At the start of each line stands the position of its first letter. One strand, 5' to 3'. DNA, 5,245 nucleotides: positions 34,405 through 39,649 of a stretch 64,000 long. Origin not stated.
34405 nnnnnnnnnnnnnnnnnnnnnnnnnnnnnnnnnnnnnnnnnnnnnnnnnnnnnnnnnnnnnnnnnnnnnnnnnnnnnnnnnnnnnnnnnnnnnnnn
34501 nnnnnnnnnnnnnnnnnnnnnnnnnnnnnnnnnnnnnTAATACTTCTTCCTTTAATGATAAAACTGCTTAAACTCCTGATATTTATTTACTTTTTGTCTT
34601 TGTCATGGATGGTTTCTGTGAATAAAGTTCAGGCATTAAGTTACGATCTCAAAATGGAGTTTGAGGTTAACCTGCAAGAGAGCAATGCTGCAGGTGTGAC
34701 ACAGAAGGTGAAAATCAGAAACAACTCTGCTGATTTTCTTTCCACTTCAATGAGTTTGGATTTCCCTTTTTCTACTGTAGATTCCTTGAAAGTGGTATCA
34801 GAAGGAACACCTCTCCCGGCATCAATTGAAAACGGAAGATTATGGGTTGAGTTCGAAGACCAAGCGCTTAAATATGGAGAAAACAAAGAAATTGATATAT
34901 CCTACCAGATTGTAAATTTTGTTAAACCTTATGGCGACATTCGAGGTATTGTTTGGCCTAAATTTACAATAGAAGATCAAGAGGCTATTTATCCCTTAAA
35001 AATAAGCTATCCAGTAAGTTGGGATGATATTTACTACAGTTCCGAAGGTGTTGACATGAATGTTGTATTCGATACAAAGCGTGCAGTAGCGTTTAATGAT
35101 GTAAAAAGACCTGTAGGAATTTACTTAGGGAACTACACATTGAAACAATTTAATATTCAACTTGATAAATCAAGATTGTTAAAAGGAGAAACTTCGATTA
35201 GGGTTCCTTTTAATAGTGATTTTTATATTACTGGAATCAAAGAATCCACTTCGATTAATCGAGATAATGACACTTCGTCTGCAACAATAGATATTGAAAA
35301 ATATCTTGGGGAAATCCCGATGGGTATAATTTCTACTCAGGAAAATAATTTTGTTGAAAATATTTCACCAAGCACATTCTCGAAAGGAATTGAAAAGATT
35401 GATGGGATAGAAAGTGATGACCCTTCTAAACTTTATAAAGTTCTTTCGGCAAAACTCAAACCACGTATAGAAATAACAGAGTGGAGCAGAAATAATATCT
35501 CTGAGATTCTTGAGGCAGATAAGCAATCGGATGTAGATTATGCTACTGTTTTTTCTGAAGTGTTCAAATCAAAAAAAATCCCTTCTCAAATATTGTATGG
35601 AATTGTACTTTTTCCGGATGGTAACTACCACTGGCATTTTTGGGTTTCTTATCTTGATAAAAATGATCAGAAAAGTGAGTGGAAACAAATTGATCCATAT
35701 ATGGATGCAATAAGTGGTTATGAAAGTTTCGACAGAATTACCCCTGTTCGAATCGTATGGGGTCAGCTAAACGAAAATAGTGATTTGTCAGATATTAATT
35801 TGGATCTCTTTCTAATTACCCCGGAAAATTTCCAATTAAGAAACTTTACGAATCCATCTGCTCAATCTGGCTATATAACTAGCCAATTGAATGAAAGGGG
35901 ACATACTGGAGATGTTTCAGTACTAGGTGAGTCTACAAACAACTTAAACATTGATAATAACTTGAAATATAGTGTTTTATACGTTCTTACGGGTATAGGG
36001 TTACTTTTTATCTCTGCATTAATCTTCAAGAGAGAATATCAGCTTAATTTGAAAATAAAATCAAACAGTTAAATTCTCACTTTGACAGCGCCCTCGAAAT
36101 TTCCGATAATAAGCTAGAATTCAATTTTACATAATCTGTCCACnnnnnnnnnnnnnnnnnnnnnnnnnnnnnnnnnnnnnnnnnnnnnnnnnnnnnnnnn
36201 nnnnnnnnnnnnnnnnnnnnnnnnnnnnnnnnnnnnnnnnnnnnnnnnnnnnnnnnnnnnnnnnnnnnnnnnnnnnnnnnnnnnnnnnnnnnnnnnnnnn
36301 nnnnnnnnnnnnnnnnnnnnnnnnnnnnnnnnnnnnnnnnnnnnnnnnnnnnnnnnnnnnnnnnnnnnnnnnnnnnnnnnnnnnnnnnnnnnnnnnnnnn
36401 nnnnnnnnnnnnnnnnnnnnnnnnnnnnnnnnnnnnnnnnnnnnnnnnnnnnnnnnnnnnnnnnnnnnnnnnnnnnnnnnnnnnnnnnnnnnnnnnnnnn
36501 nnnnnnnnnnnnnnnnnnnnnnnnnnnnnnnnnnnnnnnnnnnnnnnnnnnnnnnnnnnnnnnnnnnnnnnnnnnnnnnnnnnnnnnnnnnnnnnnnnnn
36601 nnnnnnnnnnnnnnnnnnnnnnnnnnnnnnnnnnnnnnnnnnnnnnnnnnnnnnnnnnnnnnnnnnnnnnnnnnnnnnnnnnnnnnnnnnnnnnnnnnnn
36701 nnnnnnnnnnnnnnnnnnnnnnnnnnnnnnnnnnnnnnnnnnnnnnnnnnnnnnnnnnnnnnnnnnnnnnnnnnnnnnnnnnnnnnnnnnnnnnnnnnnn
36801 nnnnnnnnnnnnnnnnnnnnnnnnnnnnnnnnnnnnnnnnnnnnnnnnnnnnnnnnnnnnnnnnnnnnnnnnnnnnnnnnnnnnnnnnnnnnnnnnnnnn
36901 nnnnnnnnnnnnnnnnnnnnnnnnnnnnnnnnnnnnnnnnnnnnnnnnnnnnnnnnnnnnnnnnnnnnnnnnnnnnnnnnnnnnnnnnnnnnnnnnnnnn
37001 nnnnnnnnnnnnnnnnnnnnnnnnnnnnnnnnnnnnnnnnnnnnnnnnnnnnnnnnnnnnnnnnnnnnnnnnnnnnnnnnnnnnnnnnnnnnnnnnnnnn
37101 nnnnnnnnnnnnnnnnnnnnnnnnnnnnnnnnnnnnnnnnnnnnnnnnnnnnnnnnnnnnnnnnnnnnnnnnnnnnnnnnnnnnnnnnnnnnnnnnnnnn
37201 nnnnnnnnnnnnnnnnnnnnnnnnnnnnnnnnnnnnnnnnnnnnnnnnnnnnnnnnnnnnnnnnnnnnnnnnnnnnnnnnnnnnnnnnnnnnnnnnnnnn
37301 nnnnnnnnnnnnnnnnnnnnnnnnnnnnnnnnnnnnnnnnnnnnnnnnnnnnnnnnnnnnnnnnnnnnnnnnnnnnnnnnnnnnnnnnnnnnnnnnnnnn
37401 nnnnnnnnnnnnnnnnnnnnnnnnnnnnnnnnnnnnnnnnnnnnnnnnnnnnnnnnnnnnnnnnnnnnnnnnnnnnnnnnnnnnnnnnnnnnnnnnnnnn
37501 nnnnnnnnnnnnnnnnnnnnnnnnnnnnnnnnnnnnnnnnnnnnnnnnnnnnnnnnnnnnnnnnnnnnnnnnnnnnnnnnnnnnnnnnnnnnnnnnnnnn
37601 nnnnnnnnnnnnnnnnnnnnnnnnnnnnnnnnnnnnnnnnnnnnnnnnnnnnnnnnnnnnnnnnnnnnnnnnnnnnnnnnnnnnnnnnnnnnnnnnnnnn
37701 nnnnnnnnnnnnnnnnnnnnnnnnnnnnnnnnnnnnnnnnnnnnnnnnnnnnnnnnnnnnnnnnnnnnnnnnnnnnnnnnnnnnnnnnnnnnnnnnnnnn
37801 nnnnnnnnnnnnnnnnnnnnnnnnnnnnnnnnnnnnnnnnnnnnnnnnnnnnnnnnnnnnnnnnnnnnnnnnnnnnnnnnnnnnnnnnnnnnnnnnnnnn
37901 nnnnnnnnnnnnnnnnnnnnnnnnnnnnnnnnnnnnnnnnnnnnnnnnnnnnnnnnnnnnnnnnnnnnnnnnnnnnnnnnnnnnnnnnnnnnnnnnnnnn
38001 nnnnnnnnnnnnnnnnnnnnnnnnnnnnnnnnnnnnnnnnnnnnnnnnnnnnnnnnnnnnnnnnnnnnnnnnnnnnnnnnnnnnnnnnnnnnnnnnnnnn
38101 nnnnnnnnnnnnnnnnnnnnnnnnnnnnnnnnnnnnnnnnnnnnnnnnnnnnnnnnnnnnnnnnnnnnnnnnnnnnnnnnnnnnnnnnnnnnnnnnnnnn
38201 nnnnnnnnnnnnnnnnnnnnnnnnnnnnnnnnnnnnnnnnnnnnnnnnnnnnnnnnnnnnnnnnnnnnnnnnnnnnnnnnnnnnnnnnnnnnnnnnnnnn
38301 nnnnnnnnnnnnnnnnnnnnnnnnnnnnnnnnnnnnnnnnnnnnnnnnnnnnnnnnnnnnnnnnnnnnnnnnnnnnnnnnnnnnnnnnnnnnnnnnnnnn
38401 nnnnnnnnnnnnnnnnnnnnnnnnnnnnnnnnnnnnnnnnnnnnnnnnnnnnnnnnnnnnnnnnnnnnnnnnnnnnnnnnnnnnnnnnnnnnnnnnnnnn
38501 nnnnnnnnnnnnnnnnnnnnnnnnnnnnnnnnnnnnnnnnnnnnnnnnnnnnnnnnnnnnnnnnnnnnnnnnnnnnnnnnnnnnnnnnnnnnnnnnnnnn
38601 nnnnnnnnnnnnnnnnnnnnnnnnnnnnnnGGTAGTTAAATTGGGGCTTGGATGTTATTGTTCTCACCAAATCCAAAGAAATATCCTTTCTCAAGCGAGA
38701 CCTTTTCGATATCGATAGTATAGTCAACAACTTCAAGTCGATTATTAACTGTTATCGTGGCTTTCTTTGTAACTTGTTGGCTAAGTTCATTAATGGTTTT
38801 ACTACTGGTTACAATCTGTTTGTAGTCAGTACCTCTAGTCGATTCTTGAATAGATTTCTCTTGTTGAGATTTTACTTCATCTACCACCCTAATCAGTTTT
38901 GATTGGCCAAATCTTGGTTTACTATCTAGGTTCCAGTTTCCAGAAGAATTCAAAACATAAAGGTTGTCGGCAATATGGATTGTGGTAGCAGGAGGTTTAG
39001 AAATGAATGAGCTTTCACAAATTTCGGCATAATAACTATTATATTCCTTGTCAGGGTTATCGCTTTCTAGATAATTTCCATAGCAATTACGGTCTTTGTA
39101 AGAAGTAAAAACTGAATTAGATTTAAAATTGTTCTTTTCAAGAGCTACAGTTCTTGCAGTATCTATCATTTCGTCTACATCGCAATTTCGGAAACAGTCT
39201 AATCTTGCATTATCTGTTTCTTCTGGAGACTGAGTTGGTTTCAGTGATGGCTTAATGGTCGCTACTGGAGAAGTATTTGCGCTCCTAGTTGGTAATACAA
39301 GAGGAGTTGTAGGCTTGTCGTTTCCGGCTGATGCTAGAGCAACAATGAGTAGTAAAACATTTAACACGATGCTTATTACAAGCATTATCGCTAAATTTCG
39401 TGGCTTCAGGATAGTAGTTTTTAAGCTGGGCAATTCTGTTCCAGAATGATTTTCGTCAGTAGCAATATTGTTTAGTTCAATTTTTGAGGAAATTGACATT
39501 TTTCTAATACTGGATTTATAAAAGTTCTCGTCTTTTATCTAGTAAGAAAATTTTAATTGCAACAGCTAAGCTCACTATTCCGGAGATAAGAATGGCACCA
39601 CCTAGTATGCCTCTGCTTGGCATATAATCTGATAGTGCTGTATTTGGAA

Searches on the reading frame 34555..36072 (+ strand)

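Call 18: search_protein_families(library=pfam, proteins=[window:34555-36072:+], max_evalue=0.01)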
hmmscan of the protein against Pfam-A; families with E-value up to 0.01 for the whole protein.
window:34555-36072:+ (505 aa): 1 family
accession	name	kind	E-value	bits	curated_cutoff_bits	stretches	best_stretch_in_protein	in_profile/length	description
PF01841.26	Transglut_core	-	0.00033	21.3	23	1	298-381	26-108/108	Transglutaminase-like superfamily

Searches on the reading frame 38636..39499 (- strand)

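Call 18: search_protein_families(library=pfam, proteins=[window:38636-39499:-], max_evalue=0.01)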
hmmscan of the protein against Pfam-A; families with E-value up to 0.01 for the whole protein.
window:38636-39499:- (287 aa): 0 families

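Call 53: search_protein_families(library=pfam, proteins=[window:38636-39499:-], max_evalue=1)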
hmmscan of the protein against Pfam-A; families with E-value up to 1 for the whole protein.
window:38636-39499:- (287 aa): 0 families

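Call 76: search_protein_families(library=ncbifam, proteins=[window:38636-39499:-], max_evalue=1)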
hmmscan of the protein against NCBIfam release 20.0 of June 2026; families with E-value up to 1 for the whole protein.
window:38636-39499:- (287 aa): 1 family
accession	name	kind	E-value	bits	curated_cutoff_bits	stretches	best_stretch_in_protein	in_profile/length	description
NF001962.0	PRK00736.1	equivalog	0.61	9.9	72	0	230-249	16-35/69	hypothetical protein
